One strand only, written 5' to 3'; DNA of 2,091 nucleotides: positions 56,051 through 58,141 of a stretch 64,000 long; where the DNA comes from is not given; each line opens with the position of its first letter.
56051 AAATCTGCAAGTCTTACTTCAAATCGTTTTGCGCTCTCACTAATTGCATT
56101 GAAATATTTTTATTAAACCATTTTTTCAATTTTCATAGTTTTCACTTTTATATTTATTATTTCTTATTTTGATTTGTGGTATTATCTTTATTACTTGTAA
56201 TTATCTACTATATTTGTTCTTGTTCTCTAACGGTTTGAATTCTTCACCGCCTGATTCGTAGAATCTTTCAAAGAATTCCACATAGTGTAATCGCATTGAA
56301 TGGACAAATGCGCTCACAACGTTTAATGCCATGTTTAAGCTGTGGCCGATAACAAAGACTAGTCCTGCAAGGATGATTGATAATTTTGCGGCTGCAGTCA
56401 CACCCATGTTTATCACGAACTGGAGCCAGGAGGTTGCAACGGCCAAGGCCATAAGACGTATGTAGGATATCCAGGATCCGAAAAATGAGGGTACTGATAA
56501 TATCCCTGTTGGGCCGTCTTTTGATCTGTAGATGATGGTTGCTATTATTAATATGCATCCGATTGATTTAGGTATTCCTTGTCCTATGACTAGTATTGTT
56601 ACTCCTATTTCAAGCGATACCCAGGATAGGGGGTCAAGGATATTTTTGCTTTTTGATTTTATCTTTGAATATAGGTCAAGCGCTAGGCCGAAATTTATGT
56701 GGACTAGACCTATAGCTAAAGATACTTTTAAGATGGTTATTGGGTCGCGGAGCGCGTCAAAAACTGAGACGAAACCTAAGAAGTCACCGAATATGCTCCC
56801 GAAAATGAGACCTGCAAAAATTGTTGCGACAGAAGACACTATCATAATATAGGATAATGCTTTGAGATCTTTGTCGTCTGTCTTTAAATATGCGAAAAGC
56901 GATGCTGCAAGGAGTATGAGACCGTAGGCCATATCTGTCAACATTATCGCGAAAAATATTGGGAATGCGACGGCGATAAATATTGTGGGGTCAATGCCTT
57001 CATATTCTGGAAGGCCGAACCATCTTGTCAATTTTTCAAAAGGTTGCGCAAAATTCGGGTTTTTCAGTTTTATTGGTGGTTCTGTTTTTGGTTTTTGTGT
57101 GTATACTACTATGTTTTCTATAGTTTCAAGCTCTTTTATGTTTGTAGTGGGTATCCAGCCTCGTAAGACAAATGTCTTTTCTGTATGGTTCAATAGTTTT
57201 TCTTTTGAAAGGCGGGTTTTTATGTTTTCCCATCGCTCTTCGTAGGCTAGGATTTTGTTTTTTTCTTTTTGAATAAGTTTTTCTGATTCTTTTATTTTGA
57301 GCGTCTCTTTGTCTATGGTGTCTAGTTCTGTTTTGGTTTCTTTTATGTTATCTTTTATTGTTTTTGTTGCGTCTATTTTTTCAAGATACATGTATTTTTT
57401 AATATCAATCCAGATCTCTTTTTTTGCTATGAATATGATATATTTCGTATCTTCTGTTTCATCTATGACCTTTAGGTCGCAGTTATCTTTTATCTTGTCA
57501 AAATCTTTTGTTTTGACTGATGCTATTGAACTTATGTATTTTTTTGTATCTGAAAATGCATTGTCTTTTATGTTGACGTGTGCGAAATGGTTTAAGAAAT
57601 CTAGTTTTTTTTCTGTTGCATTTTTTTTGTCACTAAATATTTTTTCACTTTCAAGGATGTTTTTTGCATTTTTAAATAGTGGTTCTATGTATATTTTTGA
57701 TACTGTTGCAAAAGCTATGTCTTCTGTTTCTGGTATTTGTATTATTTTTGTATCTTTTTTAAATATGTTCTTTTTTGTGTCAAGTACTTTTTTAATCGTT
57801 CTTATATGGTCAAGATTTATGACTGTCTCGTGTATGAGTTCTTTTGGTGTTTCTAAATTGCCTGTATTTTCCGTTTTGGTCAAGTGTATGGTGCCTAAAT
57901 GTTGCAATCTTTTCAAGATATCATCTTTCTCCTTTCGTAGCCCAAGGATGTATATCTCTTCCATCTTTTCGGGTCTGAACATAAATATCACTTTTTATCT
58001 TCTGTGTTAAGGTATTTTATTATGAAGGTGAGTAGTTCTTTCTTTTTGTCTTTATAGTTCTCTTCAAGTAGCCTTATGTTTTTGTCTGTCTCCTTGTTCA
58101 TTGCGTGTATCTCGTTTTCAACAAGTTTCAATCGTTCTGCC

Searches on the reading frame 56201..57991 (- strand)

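Call 55: search_protein_families(library=pfam, proteins=[window:56201-57991:-], max_evalue=0.0001)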
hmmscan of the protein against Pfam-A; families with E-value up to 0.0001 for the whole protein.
window:56201-57991:- (596 aa): 1 family
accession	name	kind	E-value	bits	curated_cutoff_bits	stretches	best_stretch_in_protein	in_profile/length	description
PF01496.24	V_ATPase_I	-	1.4e-24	86.5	30.7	2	135-403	159-459/815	V-type ATPase 116kDa subunit family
